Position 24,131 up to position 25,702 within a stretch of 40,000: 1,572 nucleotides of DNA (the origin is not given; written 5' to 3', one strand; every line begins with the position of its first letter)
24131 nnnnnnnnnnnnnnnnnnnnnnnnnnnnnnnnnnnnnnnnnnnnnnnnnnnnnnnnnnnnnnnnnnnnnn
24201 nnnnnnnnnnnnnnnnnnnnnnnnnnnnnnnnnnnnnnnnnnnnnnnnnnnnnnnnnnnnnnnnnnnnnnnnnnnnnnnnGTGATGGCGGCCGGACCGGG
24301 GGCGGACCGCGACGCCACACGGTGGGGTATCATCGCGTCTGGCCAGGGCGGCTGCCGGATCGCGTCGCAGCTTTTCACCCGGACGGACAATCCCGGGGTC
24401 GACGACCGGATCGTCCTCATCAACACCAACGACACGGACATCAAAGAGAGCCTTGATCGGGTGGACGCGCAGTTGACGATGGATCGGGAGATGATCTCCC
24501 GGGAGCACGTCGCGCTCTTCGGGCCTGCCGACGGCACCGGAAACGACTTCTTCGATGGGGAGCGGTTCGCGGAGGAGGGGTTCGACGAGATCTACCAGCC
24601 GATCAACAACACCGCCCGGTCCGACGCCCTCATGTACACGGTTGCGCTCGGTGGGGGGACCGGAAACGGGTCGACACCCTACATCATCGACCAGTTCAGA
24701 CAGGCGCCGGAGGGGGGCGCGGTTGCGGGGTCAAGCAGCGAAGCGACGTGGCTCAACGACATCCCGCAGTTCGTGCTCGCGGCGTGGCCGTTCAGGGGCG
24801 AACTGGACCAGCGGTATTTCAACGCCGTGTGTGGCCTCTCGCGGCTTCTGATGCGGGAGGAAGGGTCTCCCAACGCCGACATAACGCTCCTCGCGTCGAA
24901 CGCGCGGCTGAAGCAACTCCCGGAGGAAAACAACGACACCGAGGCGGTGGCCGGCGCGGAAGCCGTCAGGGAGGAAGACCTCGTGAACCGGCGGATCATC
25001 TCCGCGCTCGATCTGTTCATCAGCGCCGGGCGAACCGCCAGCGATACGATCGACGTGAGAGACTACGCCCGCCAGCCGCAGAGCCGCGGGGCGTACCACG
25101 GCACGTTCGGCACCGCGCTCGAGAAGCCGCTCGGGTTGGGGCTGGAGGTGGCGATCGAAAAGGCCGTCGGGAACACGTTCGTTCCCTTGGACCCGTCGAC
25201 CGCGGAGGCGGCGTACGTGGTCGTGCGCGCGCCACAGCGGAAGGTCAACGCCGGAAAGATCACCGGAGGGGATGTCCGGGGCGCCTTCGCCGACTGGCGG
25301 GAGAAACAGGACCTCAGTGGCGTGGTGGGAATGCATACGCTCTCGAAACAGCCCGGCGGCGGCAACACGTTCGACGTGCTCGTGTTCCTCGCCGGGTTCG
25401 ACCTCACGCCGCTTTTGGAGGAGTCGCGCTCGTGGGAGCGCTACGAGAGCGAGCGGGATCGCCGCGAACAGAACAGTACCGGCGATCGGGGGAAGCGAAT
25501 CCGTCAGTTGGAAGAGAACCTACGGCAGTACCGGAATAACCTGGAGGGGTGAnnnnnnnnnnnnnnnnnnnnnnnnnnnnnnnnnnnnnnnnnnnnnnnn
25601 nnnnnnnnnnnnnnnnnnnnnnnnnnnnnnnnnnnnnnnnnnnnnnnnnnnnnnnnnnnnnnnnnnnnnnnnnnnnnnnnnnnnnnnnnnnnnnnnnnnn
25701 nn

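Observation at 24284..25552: Second, far more divergent tubulin-like paralog in the same operon: possible heteropolymer pair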

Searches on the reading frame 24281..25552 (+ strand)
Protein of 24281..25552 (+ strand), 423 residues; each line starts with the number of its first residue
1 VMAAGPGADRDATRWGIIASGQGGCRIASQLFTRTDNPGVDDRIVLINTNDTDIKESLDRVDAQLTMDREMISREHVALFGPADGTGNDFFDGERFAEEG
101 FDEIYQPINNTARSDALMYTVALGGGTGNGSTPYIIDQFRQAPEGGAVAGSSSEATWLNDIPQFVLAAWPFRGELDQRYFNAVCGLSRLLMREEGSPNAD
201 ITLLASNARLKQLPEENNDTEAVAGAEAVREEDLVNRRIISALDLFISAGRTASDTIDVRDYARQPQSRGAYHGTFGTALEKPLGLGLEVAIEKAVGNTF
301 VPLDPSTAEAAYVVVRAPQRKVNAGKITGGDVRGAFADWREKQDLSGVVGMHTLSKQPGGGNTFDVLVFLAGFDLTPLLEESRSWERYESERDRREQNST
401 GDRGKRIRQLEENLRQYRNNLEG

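Call 3: search_protein_families(library=pfam, proteins=[window:24281-25552:+], max_evalue=1)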
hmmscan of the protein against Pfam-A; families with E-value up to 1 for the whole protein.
window:24281-25552:+ (423 aa): 1 family
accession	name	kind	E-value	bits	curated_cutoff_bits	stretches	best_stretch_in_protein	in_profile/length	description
PF00091.31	Tubulin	-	2.8e-08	34.7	33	1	17-143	4-138/190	Tubulin/FtsZ family, GTPase domain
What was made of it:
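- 24284..25552 (+): T2: the finding. A 422-aa tubulin/FtsZ-superfamily GTPase (423 aa if the GTG at 24281 is used). PF00091 34.7 bits (call 3).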

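Call 4: search_protein_families(library=ncbifam, proteins=[window:24281-25552:+], max_evalue=1)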
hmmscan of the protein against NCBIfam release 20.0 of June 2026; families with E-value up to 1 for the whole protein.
window:24281-25552:+ (423 aa): 3 families
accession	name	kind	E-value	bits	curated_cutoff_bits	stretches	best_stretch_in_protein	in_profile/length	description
TIGR00065.1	ftsZ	equivalog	0.011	15.1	295.2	1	86-136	77-124/353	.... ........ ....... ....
NF009343.0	PRK12703.1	equivalog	0.023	13.6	434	1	181-255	190-265/339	tRNA (cytidine(56)-2'-O)-methyltransferase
TIGR03123.1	one_C_unchar_1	hypoth_equivalog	0.19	10.9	244.1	1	172-264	60-150/327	probable H4MPT-linked C1 transfer pathway protein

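Call 5: search_solved_structures(query=window:24281-25552:+, max_evalue=10, show_alignments=2)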
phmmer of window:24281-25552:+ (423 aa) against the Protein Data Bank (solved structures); distinct sequences matched with E-value up to 10: 21.
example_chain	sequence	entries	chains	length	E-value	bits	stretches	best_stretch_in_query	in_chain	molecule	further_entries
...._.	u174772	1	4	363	0.00037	22.9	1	84-140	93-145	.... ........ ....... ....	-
4b46_A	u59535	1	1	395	0.0016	20.8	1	17-140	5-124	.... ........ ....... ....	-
4ei7_A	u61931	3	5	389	0.011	18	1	13-137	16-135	Plasmid replication protein RepX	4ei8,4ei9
1w5e_A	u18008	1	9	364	0.024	16.9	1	85-137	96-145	FTSZ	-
1w58_1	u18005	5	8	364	0.024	16.9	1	85-137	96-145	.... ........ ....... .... HOMOLOG 1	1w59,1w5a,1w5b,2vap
1fsz_A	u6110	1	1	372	0.026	16.8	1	85-137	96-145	FTSZ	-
4u39_A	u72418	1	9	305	0.16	14.2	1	80-137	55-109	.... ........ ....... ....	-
2rhh_A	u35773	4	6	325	0.19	14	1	82-137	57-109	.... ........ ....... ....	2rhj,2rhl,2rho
9f6v_D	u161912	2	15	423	0.24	13.6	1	81-141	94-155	Asgard tubulin B homolog (AtubB2) from Candidatus Lokiarchaeum ossiferum | Asgard tubulin AtubB2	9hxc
2vam_A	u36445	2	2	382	0.25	13.5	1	83-137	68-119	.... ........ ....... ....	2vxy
9g3x_g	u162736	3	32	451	0.35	13.1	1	33-140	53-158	Tubulin gamma chain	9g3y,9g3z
8va2_g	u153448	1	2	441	0.38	12.9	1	33-140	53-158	Tubulin gamma-1 chain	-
7as4_1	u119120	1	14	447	0.39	12.9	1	33-140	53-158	Tubulin gamma-1 chain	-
7qj0_U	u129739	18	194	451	0.4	12.9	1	33-140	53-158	Tubulin gamma-1 chain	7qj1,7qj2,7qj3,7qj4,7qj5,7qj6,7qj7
9i8g_a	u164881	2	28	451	0.4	12.9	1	33-140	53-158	Tubulin gamma-1 chain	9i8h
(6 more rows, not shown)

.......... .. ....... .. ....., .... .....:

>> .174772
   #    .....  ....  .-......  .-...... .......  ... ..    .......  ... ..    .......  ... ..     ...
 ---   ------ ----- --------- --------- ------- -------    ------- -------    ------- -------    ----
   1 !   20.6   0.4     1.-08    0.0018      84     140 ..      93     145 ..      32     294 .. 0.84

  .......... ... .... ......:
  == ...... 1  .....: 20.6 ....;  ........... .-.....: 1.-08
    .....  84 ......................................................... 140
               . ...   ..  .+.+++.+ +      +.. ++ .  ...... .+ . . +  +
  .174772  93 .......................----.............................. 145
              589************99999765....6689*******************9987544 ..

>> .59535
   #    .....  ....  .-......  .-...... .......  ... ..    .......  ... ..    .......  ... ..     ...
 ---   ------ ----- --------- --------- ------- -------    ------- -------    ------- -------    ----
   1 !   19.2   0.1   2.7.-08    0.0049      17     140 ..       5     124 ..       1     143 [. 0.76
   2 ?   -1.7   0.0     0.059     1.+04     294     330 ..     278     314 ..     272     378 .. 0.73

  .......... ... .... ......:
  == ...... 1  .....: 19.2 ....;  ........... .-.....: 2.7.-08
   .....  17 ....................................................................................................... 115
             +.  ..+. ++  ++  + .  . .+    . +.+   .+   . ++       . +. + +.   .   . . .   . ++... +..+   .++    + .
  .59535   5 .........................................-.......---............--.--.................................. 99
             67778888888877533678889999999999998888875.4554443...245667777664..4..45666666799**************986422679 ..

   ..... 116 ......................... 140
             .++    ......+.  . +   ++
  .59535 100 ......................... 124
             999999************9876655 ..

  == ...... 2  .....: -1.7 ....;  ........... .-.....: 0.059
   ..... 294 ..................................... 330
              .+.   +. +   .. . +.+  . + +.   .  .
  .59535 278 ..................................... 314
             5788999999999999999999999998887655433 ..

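Call 8: find_homologous_proteins(query=window:24281-25552:+, max_evalue=0.001)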
Query window:24281-25552:+ (423 aa): 162 proteins with E <= 0.001 among 8000 candidates; the best 120 are listed.
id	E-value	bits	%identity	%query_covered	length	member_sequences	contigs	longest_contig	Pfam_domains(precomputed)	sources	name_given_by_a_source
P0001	4.9e-259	877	92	100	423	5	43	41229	PF00091.32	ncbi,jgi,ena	jgi:cell division GTPase FtsZ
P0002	2.1e-243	826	87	100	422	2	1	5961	PF00091.32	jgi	jgi:cell division GTPase FtsZ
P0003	2.5e-236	802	85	100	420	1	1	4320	PF00091.32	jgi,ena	jgi:cell division GTPase FtsZ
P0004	1.3e-209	714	77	99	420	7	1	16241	PF00091.32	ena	-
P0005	1.9e-209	714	75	100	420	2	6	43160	PF00091.32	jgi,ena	-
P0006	3.5e-209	713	76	100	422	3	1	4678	PF00091.32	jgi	jgi:cell division GTPase FtsZ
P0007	8.7e-209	712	75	100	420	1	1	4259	PF00091.32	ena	-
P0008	6.9e-208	709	74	100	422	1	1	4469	PF00091.32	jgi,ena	jgi:cell division GTPase FtsZ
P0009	4.8e-206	703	76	99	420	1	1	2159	PF00091.32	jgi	-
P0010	3.1e-205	700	74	99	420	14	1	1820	PF00091.32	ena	-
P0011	4.1e-204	696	74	100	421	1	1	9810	PF00091.32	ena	-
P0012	2.8e-202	690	73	100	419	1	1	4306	PF00091.32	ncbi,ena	-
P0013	6.9e-202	689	73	100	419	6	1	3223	PF00091.32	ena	-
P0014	1.3e-198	678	72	100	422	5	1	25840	PF00091.32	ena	-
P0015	3.3e-196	670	71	100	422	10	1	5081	PF00091.32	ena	-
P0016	2.0e-162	559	61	100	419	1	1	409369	PF00091.32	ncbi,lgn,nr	ncbi:hypothetical protein DVK02_10730 [Halobellus sp. Atlit-31R]|nr:hypothetical protein DVK02_10730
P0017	5.6e-162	558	61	98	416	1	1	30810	PF00091.32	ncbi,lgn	ncbi:MAG: hypothetical protein ABEK02_01920 [Haloquadratum sp.]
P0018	1.5e-160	553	60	100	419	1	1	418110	PF00091.32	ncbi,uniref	ncbi:hypothetical protein [Halobellus sp. GM3]|uniref:hypothetical protein n=1 Tax=Halobellus sp. GM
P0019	1.4e-156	540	59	100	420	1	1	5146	PF00091.32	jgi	jgi:cell division GTPase FtsZ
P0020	4.7e-151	522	58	100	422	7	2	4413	PF00091.32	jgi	jgi:hypothetical protein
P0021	1.0e-131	458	53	96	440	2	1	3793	PF00091.32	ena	-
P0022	6.2e-130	452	51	97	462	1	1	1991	PF00091.32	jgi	jgi:hypothetical protein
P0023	2.7e-127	443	49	98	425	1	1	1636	PF00091.32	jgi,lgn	jgi:hypothetical protein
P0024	2.6e-125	437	48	98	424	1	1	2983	PF00091.32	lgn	-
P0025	3.5e-121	423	48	96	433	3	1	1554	PF00091.32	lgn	-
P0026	5.5e-118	413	48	95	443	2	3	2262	PF00091.32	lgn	-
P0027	5.6e-103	363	49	83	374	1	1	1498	PF00091.32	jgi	jgi:hypothetical protein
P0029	2.1e-90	322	43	100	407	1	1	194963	PF00091.32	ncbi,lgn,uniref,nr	ncbi:FtsZ/tubulin family protein [Halobacterium salinarum]|uniref:FtsZ family protein, noncanonical 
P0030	2.5e-90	322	43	100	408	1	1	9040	PF00091.32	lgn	-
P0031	5.1e-90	321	43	96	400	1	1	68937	PF00091.32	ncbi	ncbi:MAG: hypothetical protein ABEJ79_06490 [Halolamina sp.]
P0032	1.4e-88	316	43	97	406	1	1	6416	PF00091.32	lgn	-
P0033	1.7e-88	316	43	97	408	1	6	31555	PF00091.32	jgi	jgi:cell division GTPase FtsZ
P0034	1.9e-88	315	41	97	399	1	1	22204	PF00091.32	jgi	jgi:cell division GTPase FtsZ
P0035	2.1e-88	315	43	89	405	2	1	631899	PF00091.32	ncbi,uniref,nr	ncbi:hypothetical protein [Halobellus ordinarius]|uniref:hypothetical protein n=1 Tax=Halobellus ord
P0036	4.0e-88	314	41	100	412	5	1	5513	PF00091.32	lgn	-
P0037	4.7e-88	314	41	96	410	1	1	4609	PF00091.32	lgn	-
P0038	8.5e-88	313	45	96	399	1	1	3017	PF00091.32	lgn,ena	-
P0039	8.8e-88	313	44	89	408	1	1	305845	PF00091.32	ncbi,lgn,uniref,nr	ncbi:Tubulin/FtsZ family, GTPase domain [Halobiforma haloterrestris]|uniref:Tubulin/FtsZ family, GTP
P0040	1.3e-87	313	43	97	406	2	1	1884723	PF00091.32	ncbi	ncbi:FtsZ/tubulin family protein [Halorubrum gandharaense]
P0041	1.5e-87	312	45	96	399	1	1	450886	PF00091.32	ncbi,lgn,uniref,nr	ncbi:FtsZ/tubulin family protein [Halobaculum gomorrense]|uniref:Tubulin/FtsZ family, GTPase domain 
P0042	4.5e-87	311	42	97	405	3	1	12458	PF00091.32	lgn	-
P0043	4.7e-87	311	45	96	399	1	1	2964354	PF00091.32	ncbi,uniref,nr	ncbi:hypothetical protein [Halobaculum rubrum]|uniref:hypothetical protein n=1 Tax=Halobaculum rubru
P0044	4.9e-87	311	45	96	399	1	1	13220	PF00091.32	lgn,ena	-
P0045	6.1e-87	310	43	97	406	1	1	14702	PF00091.32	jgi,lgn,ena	-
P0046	6.8e-87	310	43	89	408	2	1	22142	PF00091.32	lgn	-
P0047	8.2e-87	310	45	96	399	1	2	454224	PF00091.32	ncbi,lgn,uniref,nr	ncbi:hypothetical protein GRX01_04615 [Halobaculum sp. WSA2]|uniref:Tubulin/FtsZ GTPase domain-conta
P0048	9.1e-87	310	43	97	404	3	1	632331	PF00091.32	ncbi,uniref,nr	ncbi:FtsZ/tubulin family protein [Halorussus amylolyticus]|uniref:hypothetical protein n=1 Tax=Halor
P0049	9.3e-87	310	45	96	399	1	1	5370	PF00091.32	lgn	-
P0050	9.9e-87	310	45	96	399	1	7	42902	PF00091.32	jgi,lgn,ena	-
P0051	1.0e-86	310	44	89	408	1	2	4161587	PF00091.32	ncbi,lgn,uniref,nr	ncbi:hypothetical protein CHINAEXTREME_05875 [Halobiforma lacisalsi AJ5]|uniref:Tubulin/FtsZ GTPase 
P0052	1.2e-86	309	41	97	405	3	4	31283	PF00091.32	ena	-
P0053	1.3e-86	309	45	96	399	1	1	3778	PF00091.32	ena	-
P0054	1.3e-86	309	44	89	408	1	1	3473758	PF00091.32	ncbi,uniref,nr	ncbi:hypothetical protein A6E15_17085 [Natrinema saccharevitans]|uniref:Tubulin/FtsZ GTPase domain-c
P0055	1.4e-86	309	42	96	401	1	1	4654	PF00091.32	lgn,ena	-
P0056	1.6e-86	309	42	97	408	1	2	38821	PF00091.32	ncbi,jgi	-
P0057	1.9e-86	309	63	52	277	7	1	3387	PF00091.32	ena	-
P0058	2.0e-86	309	42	97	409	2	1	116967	PF00091.32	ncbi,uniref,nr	ncbi:hypothetical protein [Halopenitus sp. POP-27]|uniref:hypothetical protein n=1 Tax=Halopenitus s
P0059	2.1e-86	309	41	97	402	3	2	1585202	PF00091.32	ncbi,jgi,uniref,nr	ncbi:FtsZ/tubulin family protein [Halorussus salinus]|uniref:hypothetical protein n=1 Tax=Halorussus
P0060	2.3e-86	309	43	96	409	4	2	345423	PF00091.32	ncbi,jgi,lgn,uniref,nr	ncbi:hypothetical protein [Natronoarchaeum rubrum]|uniref:hypothetical protein n=1 Tax=Natronoarchae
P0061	2.6e-86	308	42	97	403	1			PF00091.32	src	-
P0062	2.7e-86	308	44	89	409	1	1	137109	PF00091.32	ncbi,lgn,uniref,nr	ncbi:FtsZ/tubulin family protein [Natronobacterium texcoconense]|uniref:Tubulin/FtsZ family, GTPase 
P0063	3.8e-86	308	44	89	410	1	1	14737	PF00091.32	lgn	-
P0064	4.5e-86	308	42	90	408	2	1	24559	PF00091.32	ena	-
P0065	4.8e-86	308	44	89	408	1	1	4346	PF00091.32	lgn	-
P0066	6.4e-86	307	41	96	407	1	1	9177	PF00091.32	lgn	-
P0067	6.5e-86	307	42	97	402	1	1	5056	PF00091.32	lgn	-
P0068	8.3e-86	307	43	96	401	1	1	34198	PF00091.32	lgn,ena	-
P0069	9.2e-86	307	41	97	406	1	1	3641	PF00091.32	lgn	-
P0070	1.0e-85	306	44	89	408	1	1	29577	PF00091.32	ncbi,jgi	-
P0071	1.0e-85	306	42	97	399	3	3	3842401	PF00091.32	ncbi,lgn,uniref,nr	ncbi:hypothetical protein [Haloarchaeobius iranensis]|uniref:Cell division GTPase FtsZ n=1 Tax=Haloa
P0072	1.2e-85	306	40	96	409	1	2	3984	PF00091.32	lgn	-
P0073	1.9e-85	306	44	89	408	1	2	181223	PF00091.32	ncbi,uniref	ncbi:hypothetical protein [Natrinema sp. CGMCC1.2065]|uniref:hypothetical protein n=1 Tax=Natrinema 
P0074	2.3e-85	305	44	88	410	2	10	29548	PF00091.32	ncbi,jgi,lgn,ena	jgi:hypothetical protein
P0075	3.0e-85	305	44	96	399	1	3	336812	PF00091.32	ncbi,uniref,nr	ncbi:hypothetical protein [Halobaculum roseum]|uniref:Tubulin/FtsZ GTPase domain-containing protein 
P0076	4.4e-85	304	40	96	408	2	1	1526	PF00091.32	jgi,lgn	jgi:cell division GTPase FtsZ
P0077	5.6e-85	304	41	96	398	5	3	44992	PF00091.32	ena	-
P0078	6.6e-85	304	40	96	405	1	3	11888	PF00091.32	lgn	-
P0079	9.2e-85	303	41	100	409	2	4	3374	PF00091.32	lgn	-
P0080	1.8e-84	302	43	96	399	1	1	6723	PF00091.32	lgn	-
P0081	3.1e-84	302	41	97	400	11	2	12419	PF00091.32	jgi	jgi:cell division GTPase FtsZ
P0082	3.4e-84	301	41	97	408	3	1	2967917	PF00091.32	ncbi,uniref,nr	ncbi:FtsZ/tubulin family protein [Halopenitus persicus]|uniref:hypothetical protein n=1 Tax=Halopeni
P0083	3.4e-84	301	42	89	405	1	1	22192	PF00091.32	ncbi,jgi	-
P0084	3.9e-84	301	41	98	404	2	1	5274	PF00091.32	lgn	-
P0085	4.0e-84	301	40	96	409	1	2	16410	PF00091.32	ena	-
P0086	7.1e-84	300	43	89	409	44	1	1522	PF00091.32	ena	-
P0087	8.8e-84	300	39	97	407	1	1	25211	PF00091.32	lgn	-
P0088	1.3e-83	300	39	96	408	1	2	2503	PF00091.32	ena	-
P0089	1.3e-83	299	42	89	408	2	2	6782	PF00091.32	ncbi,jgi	-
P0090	1.6e-83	299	38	97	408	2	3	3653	PF00091.32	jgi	-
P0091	1.7e-83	299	40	97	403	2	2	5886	PF00091.32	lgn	-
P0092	1.9e-83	299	40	96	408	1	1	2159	PF00091.32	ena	-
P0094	2.4e-83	299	41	97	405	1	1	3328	PF00091.32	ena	-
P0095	2.6e-83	298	39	96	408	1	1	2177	PF00091.32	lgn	-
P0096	4.1e-83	298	40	97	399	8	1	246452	PF00091.32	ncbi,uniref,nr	ncbi:hypothetical protein [Haloarchaeobius salinus]|uniref:hypothetical protein n=1 Tax=Haloarchaeob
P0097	6.6e-83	297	39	96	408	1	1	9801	PF00091.32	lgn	-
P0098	7.8e-83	297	42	89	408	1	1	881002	PF00091.32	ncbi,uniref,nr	ncbi:hypothetical protein [Natrinema sp. SYSU A 869]|uniref:hypothetical protein n=1 Tax=Natrinema s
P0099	8.9e-83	297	41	97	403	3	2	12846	PF00091.32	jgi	-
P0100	1.4e-82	296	41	97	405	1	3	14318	PF00091.32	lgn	-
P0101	1.6e-82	296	41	97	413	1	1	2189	PF00091.32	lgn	-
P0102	2.2e-82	295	39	97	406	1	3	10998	PF00091.32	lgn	-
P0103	2.3e-82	295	41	96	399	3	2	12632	PF00091.32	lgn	-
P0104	2.5e-82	295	40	98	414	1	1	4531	PF00091.32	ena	-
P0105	3.0e-82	295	39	91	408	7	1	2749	PF00091.32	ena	-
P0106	3.2e-82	295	42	89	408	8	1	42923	PF00091.32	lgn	-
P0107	4.4e-82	294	40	96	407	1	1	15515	PF00091.32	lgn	-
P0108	5.9e-82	294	41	96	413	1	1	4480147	PF00091.32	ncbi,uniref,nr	ncbi:hypothetical protein HZS55_04250 [Halosimplex rubrum]|uniref:Tubulin/FtsZ GTPase domain-contain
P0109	1.1e-81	293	41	96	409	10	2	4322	PF00091.32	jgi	jgi:cell division GTPase FtsZ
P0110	1.3e-81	293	39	96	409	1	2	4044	PF00091.32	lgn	-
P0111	1.6e-81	293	43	88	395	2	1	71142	PF00091.32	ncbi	ncbi:FtsZ/tubulin family protein [Natrialbaceae archaeon A-gly3]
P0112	1.7e-81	292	40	96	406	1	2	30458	PF00091.32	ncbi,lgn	ncbi:MAG: hypothetical protein ABEJ22_01695 [Haloferacaceae archaeon]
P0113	2.2e-81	292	43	88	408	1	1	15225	PF00091.32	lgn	-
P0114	2.8e-81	292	40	96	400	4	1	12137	PF00091.32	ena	-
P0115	4.4e-81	291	39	96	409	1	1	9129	PF00091.32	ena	-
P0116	5.3e-81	291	40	97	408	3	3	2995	PF00091.32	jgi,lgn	jgi:cell division GTPase FtsZ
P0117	5.9e-81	291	41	88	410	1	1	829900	PF00091.32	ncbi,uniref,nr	ncbi:hypothetical protein G6M89_08060 [Natronolimnobius sp. AArcel1]|uniref:hypothetical protein n=1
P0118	6.4e-81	291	40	96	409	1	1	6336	PF00091.32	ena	-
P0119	1.6e-80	289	40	96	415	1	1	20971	PF00091.32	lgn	-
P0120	1.9e-80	289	41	89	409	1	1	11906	PF00091.32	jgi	jgi:hypothetical protein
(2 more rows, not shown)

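Call 10: find_encoding_contigs(protein=P0029, flank=10000, max_places=3)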
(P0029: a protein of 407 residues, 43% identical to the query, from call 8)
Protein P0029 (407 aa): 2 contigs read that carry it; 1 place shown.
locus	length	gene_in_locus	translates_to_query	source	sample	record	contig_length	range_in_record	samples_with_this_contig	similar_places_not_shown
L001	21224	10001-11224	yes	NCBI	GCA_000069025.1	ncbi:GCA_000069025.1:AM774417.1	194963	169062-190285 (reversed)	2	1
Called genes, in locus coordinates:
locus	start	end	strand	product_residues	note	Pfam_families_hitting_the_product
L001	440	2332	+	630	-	-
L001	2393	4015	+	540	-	PF00091:Tubulin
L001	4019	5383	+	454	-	-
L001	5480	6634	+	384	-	PF00091:Tubulin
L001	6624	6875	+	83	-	-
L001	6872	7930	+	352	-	-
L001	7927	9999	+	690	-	-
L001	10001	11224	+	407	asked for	PF00091:Tubulin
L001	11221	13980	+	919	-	-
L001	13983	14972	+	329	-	-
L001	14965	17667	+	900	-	-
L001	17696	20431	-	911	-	PF13360:PQQ_2 (weak), PF07705:CARDB (faint), PF24156:DUF7407 (faint)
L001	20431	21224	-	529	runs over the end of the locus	PF00004:AAA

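Call 11: find_encoding_contigs(protein=P0016, flank=10000, max_places=2)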
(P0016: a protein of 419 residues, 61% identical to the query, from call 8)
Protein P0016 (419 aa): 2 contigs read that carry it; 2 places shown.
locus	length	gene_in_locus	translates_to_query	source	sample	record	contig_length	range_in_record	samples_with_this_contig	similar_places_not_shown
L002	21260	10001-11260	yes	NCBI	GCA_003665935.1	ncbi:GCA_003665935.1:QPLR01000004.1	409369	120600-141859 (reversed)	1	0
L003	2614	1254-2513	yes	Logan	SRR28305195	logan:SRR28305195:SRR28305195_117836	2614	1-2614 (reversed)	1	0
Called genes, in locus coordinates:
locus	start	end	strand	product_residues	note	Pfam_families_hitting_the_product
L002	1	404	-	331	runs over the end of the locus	PF09587:PGA_cap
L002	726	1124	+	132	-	PF12840:HTH_20 (faint), PF01022:HTH_5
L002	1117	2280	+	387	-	PF01758:SBF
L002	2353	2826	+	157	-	PF01451:LMWPc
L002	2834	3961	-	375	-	PF00266:Aminotran_5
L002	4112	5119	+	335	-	PF04307:YdjM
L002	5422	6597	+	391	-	PF00091:Tubulin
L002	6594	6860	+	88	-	-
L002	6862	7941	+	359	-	-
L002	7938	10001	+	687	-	-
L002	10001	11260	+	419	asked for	PF00091:Tubulin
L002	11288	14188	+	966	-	-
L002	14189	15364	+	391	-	-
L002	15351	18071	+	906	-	-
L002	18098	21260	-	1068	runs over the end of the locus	PF13360:PQQ_2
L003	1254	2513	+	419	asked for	PF00091:Tubulin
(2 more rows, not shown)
